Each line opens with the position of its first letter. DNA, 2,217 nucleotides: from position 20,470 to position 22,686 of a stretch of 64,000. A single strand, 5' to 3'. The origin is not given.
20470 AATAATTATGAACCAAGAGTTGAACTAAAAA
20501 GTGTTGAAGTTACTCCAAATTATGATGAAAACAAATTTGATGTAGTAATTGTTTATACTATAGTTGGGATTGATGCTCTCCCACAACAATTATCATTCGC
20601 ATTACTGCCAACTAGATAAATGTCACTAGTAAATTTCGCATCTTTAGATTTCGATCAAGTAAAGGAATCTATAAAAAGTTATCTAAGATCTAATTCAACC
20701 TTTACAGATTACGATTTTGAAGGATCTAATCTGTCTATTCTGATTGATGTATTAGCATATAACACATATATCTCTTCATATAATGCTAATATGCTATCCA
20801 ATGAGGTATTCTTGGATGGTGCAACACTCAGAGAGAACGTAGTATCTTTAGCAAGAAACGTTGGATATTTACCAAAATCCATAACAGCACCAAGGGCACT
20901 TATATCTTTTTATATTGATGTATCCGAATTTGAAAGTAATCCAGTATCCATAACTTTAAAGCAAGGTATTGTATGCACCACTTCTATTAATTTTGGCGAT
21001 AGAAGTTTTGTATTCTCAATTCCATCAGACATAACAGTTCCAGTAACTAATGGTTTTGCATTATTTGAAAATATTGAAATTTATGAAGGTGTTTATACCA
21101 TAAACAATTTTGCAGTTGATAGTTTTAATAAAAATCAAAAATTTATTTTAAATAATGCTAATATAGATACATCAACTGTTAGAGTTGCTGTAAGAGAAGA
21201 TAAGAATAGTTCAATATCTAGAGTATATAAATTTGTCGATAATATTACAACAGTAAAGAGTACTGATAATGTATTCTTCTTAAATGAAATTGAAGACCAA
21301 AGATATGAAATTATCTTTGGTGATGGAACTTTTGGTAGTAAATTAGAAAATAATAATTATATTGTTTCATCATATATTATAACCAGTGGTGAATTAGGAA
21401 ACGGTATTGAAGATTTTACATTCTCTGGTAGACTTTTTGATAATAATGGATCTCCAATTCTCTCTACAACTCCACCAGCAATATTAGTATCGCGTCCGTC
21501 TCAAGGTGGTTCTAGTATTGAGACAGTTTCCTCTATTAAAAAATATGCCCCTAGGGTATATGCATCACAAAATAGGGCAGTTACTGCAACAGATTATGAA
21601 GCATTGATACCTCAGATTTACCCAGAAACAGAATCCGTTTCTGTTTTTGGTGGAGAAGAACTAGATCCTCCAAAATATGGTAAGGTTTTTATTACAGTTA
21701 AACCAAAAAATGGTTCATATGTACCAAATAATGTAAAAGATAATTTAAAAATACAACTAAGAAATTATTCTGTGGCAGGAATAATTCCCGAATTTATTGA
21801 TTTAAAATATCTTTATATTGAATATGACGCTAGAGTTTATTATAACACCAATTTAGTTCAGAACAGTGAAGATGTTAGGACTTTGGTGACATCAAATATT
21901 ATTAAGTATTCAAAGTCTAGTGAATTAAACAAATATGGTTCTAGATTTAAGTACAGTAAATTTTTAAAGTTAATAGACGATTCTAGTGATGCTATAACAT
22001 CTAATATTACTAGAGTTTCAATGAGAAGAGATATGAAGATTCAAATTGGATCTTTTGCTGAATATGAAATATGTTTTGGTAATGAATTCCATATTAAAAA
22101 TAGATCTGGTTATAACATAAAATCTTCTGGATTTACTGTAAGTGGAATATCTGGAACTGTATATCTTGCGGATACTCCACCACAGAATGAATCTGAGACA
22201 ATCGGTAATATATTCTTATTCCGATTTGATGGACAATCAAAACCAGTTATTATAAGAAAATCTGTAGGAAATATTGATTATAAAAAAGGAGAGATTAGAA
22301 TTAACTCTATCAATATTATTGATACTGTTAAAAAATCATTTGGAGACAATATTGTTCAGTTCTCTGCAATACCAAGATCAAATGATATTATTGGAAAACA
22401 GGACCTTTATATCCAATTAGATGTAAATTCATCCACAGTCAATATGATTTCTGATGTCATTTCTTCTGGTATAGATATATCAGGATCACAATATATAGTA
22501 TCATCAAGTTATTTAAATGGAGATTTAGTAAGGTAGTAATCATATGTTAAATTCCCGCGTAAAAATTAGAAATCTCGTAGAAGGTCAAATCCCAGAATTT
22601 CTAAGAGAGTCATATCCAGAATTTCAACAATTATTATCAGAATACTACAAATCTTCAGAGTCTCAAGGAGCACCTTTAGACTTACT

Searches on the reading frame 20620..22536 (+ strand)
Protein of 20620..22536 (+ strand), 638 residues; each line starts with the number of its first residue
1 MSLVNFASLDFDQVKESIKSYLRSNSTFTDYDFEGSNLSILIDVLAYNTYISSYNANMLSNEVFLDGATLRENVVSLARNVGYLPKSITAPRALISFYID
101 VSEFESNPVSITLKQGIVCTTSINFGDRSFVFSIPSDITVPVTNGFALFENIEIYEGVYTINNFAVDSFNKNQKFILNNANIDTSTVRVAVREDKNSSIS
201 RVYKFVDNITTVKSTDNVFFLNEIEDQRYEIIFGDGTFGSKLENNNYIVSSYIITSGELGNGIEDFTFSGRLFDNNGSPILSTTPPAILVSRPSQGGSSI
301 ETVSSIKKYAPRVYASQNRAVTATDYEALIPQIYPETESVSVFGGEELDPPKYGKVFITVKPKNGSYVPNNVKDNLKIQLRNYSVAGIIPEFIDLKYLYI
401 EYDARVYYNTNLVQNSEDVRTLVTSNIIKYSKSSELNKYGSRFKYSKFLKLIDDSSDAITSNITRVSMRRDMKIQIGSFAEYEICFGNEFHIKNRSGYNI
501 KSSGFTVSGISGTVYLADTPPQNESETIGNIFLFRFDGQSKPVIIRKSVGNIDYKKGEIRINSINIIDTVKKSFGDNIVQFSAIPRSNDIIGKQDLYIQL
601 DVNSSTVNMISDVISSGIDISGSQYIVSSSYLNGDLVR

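Call 9: search_protein_families(library=pfam, proteins=[window:20620-22536:+], max_evalue=0.01)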
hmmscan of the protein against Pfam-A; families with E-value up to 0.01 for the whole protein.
window:20620-22536:+ (638 aa): 3 families
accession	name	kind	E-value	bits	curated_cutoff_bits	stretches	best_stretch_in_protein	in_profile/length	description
PF21379.2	Gp6-like_1st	-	3.9e-15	55.8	27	1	11-83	2-74/74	Baseplate wedge protein gp6-like, helical domain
PF21387.2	Gp6_C-I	-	3.5e-06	27.5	27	1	322-393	1-69/69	Baseplate structural protein gp6, C-terminal domain I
PF21871.1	Gp6_C-III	-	0.00011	22.5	27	1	397-470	2-75/76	Baseplate structural protein gp6, C-terminal domain III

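Call 24: search_dna_similar(query=window:20620-22536:+, collection=phages, mode=protein, max_rows=15)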
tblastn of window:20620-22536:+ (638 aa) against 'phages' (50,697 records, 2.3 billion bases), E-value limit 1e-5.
Records with a match: 2446; places in all: 2453; records where one place covers at least 80% of the query: 909.
Best place of each record, by identity: <60% 2446.
By first word of the organism name: Escherichia 633; Synechococcus 374; Klebsiella 319; Salmonella 192; Vibrio 126; Shigella 89; Aeromonas 79; Acinetobacter 71; Cyanophage 61; Enterobacter 59; and 54 more.
By host as written in the record: - 446; Escherichia coli 269; Klebsiella pneumoniae 110; Synechococcus 107; Synechococcus sp. 38; Escherichia coli O157:H7 35; Salmonella enterica 29; Synechococcus sp. WH7803 28; and 538 more.
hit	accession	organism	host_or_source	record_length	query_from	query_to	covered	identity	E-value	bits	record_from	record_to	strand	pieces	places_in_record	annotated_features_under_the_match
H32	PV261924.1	Synechococcus phage RN05-S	Synechococcus sp. MW02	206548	1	638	100%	58.0%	0e+0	696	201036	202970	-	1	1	baseplate wedge subunit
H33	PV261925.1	Synechococcus phage RB11-B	Synechococcus sp. MW02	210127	1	638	100%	58.0%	0e+0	696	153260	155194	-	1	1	baseplate wedge subunit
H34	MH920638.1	Synechococcus phage S-B05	Synechococcus sp. MW02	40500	1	638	100%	58.0%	0e+0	696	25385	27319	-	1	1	baseplate wedge subunit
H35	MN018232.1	Synechococcus phage S-B43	Synechococcus sp. MW02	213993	1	638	100%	58.0%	0e+0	696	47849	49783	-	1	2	baseplate wedge subunit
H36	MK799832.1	Synechococcus phage S-B05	Synechococcus sp. MW02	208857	1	638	100%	58.0%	0e+0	696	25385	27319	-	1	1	baseplate wedge subunit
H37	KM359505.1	Prochlorococcus phage P-TIM68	Prochlorococcus sp. MIT9515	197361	1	638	100%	56.0%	0e+0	687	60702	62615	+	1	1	putative baseplate wedge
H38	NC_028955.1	Prochlorococcus phage P-TIM68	Prochlorococcus sp. MIT9515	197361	1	638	100%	56.0%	0e+0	687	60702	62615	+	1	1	baseplate wedge subunit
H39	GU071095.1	Synechococcus phage S-SM2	Synechococcus sp. WH8017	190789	1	638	100%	55.4%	0e+0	687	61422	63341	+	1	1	gp6: baseplate wedge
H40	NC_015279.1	Synechococcus phage S-SM2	Synechococcus sp. WH8017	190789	1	638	100%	55.4%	0e+0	687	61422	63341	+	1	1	gp6: baseplate wedge subunit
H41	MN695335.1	Synechococcus phage B23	Synechoccus sp.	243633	1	631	99%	54.8%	0e+0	647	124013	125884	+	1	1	baseplate wedge subunit (x2)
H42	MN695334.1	Synechococcus phage B3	Synechoccus sp.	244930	1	631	99%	54.8%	0e+0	646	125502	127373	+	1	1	baseplate wedge subunit (x2)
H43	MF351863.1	Synechococcus phage Bellamy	Synechococcus str. WH8109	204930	1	638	100%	54.2%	0e+0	667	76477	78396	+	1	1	110: baseplate wedge subunit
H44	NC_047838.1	Synechococcus phage Bellamy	Synechococcus str. WH8109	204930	1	638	100%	54.2%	0e+0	667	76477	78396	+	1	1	110: baseplate wedge subunit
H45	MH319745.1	Marine virus AG-345-E15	single cell amplified by WGA-X; seawater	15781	1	638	100%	54.2%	0e+0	664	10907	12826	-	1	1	record has no annotation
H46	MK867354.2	Synechococcus phage S-SCSM1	Synechococcus sp. WH 7803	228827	1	638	100%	52.2%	0e+0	647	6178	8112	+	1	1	baseplate wedge subunit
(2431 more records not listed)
